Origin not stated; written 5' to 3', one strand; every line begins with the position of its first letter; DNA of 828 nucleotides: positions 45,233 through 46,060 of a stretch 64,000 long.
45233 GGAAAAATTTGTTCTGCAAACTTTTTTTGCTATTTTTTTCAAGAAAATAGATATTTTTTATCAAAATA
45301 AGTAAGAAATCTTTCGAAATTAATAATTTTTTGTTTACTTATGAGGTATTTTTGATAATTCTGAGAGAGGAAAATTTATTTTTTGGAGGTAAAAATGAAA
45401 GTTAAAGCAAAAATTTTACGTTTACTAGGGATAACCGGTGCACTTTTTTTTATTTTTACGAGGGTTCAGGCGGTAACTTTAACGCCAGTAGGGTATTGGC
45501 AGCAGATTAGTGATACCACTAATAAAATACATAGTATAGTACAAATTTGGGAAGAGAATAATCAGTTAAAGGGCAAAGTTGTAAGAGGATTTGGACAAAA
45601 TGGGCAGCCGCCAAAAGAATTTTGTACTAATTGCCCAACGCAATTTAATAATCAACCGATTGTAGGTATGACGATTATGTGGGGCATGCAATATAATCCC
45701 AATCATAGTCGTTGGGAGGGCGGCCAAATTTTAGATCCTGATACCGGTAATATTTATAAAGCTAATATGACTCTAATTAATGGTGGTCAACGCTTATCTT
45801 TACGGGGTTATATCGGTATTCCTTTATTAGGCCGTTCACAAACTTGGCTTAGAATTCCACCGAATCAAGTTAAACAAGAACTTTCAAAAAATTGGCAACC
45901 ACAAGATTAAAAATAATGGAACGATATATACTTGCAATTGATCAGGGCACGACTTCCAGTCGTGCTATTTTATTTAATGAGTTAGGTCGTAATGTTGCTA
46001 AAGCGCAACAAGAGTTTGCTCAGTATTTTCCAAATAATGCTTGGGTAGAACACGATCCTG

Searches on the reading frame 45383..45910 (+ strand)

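Call 66: search_protein_families(library=pfam, proteins=[window:45383-45910:+], max_evalue=0.001)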
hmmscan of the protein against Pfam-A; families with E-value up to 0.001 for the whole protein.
window:45383-45910:+ (175 aa): 1 family
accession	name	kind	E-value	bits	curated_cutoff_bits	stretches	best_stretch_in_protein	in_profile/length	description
PF09917.15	DUF2147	-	5.1e-29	101.6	27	1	37-157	1-112/112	Uncharacterized protein conserved in bacteria (DUF2147)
